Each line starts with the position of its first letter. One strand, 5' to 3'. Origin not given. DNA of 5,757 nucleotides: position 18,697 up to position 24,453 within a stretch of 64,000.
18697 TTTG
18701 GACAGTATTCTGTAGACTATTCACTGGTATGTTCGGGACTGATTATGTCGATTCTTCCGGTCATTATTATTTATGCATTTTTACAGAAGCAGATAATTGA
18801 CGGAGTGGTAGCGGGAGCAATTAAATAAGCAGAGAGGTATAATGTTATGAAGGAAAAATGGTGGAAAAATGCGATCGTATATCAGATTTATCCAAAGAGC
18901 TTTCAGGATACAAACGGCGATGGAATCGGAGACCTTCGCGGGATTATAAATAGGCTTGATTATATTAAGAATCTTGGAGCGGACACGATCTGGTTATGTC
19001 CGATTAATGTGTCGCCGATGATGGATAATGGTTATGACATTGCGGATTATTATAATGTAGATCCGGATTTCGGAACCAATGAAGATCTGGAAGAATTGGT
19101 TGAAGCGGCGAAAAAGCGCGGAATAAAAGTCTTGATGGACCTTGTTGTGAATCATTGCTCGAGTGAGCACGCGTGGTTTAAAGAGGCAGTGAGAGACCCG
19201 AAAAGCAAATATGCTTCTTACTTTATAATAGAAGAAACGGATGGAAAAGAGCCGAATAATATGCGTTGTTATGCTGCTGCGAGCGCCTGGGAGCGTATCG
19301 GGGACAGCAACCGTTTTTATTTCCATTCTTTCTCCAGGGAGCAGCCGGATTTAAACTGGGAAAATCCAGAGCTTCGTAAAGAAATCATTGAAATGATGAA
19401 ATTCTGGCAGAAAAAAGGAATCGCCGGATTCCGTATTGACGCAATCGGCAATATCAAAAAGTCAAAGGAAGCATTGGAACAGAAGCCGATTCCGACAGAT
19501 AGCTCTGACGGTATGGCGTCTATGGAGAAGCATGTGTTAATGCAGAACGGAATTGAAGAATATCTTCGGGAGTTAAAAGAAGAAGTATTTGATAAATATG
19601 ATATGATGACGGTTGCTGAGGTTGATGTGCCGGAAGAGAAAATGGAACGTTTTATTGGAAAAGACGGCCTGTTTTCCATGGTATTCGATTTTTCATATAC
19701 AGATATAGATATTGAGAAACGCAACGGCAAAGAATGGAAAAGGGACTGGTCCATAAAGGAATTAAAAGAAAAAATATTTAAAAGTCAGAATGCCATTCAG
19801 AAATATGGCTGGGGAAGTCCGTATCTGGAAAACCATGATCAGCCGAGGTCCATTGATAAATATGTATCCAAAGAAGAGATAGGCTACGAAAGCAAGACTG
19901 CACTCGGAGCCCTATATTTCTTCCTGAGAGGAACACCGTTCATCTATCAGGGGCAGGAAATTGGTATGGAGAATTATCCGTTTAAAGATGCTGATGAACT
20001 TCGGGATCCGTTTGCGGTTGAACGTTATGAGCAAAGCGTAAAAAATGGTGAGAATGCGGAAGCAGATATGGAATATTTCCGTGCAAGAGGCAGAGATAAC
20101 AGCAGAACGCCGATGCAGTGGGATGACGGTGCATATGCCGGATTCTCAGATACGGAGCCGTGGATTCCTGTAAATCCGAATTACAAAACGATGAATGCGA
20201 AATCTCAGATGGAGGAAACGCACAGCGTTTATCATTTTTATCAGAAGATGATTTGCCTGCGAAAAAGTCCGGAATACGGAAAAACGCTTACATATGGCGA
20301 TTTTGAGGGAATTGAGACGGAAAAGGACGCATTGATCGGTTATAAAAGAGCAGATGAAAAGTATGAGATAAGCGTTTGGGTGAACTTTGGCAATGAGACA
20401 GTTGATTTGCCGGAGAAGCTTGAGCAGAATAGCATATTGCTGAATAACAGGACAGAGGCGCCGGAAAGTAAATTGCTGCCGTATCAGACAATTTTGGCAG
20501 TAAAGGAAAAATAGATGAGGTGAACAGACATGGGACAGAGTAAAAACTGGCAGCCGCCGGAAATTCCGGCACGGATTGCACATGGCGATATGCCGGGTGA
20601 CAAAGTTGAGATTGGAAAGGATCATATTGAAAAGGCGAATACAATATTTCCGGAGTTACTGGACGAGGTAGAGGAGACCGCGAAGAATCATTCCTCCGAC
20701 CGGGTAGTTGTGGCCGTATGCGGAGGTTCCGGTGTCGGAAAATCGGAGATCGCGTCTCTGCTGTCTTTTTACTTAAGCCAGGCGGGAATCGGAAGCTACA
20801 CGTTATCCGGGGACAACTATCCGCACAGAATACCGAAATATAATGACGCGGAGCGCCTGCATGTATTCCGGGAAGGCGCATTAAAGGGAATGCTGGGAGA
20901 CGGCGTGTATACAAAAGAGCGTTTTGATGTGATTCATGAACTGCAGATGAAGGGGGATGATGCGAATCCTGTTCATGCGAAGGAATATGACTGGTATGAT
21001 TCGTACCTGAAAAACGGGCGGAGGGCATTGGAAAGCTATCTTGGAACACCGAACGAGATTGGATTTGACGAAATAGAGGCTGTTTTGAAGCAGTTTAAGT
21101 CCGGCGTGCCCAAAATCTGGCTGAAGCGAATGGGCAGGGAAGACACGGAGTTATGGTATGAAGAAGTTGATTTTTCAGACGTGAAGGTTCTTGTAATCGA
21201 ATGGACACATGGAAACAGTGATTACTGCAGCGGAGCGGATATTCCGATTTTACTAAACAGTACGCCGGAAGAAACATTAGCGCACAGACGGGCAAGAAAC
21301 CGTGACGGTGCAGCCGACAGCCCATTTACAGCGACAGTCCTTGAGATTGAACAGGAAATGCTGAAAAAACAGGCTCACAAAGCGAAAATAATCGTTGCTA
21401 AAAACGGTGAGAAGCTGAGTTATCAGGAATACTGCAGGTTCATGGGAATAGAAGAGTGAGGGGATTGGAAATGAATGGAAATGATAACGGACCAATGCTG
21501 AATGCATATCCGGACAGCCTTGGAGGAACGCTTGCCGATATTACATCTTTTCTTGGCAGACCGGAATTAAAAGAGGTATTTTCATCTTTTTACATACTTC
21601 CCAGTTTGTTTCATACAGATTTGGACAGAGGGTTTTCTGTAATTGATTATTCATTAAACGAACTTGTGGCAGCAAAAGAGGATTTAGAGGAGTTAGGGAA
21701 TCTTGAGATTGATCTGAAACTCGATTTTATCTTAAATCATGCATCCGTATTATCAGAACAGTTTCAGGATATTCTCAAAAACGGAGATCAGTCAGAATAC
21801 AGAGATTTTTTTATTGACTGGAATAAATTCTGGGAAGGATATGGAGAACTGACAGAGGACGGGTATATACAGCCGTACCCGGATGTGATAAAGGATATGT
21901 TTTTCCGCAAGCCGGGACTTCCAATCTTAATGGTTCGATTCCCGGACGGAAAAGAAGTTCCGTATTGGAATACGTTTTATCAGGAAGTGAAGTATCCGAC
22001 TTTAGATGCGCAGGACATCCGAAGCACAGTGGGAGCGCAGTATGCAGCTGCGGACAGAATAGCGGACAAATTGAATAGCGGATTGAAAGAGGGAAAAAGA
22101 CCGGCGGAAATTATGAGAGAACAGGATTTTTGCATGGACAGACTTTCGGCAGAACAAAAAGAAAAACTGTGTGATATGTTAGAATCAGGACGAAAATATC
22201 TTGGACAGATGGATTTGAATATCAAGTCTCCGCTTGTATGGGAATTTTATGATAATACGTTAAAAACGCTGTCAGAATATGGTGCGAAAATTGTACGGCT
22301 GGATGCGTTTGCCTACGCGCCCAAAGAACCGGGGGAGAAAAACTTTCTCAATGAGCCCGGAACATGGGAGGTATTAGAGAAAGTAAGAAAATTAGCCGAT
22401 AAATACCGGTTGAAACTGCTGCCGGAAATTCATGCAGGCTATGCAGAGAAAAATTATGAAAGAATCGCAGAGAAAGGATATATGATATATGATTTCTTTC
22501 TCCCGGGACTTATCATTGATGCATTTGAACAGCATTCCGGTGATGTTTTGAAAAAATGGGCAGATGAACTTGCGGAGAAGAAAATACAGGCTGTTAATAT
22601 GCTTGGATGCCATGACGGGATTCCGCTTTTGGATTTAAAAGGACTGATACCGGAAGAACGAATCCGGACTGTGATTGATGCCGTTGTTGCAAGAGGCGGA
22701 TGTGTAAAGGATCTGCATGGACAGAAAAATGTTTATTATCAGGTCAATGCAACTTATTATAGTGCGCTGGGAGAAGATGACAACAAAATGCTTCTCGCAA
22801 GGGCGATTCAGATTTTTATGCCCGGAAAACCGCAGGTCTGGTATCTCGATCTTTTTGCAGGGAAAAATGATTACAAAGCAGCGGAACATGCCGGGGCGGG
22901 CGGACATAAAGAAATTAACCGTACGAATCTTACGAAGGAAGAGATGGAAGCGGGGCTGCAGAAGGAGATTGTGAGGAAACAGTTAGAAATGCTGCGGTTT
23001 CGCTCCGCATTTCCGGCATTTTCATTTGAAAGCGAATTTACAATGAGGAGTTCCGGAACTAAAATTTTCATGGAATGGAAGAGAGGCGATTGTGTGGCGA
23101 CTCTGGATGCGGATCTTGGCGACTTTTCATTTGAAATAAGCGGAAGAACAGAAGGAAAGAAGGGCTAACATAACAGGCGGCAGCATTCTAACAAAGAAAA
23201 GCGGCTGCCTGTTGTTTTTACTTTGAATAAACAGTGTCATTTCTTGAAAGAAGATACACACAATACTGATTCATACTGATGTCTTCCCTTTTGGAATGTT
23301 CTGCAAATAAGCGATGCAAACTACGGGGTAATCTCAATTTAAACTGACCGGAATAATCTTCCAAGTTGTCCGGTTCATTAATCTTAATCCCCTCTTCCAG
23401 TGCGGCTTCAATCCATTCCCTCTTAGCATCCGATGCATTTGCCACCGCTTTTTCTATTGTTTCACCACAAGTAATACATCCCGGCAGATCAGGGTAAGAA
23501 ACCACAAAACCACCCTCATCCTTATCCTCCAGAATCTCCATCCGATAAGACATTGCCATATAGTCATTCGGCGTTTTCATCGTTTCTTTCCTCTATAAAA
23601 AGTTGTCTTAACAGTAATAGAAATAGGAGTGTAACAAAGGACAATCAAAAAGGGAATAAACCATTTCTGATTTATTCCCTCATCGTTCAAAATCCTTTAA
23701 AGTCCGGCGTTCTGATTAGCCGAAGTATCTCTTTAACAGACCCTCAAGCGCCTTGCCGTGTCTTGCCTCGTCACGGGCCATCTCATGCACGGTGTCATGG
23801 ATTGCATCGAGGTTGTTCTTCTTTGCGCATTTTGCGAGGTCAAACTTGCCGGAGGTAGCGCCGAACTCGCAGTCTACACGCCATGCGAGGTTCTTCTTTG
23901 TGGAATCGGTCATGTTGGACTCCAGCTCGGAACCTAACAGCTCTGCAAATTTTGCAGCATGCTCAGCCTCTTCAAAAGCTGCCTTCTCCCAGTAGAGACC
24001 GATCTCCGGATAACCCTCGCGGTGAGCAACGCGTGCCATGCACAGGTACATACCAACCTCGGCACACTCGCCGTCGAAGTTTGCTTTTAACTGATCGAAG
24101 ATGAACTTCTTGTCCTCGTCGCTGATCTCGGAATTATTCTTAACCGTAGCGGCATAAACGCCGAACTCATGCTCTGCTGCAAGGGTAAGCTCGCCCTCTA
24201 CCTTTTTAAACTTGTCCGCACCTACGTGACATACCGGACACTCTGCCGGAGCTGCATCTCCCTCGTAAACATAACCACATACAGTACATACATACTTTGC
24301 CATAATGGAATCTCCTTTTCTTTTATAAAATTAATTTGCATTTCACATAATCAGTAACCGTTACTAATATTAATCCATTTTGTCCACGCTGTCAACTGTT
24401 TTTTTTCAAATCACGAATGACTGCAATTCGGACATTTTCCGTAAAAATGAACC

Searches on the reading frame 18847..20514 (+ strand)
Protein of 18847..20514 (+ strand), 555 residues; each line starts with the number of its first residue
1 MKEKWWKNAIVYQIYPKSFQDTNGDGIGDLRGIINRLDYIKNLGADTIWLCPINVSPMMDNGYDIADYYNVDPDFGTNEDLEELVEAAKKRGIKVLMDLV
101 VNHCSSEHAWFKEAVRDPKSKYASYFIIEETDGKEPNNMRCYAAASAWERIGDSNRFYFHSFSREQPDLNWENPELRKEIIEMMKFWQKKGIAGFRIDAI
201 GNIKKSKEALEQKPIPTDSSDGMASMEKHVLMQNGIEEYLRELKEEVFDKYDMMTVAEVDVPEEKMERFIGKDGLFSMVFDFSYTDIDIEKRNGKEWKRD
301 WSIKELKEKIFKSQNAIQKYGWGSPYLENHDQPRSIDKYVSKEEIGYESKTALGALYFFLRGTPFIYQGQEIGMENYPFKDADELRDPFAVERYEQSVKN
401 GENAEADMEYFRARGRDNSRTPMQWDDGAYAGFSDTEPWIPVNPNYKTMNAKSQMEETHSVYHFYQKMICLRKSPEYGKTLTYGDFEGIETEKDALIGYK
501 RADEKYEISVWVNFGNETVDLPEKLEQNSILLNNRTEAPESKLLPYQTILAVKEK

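Call 55: search_protein_families(library=pfam, proteins=[window:18847-20514:+], max_evalue=0.0001)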
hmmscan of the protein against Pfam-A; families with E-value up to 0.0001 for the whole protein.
window:18847-20514:+ (555 aa): 2 families
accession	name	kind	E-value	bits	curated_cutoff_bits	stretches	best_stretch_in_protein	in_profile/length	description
PF00128.31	Alpha-amylase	-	7e-134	447.8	22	1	13-475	1-440/446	Alpha amylase, catalytic domain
PF14701.12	hDGE_amylase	-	1.7e-05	24.6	27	1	28-114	19-113/439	Glycogen debranching enzyme, glucanotransferase domain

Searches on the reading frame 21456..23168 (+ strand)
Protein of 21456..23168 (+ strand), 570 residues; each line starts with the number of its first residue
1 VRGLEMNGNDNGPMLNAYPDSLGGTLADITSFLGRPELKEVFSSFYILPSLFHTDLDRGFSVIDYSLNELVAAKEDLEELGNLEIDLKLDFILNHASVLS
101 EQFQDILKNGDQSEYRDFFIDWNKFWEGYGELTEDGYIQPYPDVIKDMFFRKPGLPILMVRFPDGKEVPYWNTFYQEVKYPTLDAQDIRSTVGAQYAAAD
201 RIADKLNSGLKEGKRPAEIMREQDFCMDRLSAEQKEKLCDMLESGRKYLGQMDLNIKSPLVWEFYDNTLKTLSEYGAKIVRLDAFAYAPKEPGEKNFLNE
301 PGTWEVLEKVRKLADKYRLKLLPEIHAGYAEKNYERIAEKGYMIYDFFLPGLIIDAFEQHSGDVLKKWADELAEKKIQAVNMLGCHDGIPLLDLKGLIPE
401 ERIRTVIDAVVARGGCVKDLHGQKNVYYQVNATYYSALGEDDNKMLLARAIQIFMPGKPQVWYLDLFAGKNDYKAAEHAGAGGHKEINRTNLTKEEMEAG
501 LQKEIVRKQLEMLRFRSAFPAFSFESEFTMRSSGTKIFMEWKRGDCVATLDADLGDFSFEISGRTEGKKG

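Call 55: search_protein_families(library=pfam, proteins=[window:21456-23168:+], max_evalue=0.0001)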
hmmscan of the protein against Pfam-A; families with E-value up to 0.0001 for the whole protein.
window:21456-23168:+ (570 aa): 1 family
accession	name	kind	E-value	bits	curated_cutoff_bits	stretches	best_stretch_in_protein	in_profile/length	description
PF00128.31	Alpha-amylase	-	2.6e-05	24.1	22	0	71-121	63-116/446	Alpha amylase, catalytic domain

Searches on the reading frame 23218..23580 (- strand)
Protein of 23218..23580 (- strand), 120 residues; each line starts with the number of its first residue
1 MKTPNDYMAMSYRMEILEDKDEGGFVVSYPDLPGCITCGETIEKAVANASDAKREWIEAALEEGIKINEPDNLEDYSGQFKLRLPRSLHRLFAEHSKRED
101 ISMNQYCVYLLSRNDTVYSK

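Call 96: search_protein_families(library=pfam, proteins=[window:23218-23580:-], max_evalue=0.0001)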
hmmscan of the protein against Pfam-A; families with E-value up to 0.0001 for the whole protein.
window:23218-23580:- (120 aa): 2 families
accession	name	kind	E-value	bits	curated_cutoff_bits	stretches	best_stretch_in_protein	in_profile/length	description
PF15919.11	HicB_lk_antitox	-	2e-14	54.3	27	1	17-77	5-65/123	HicB_like antitoxin of bacterial toxin-antitoxin system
PF05534.18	HicB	-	1.1e-08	35.3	21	1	68-111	8-51/51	HicB family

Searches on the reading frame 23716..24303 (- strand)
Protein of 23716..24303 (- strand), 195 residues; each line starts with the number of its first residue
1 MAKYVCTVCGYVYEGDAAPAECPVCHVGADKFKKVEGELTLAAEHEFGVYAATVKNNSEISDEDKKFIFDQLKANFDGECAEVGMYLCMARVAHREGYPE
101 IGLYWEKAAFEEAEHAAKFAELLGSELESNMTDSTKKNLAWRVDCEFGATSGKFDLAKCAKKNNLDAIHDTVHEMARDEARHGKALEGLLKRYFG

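Call 95: search_protein_families(library=pfam, proteins=[window:23716-24303:-], max_evalue=0.0001)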
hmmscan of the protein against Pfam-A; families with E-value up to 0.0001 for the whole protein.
window:23716-24303:- (195 aa): 2 families
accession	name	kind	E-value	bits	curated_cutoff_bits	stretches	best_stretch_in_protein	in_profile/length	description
PF21349.2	RUBY_RBDX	-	4.8e-14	51.9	26.5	1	4-33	1-30/30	Rubrerythrin, rubredoxin-like domain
PF02915.23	Rubrerythrin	-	3.4e-12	47.4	22.8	1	71-130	2-61/137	Rubrerythrin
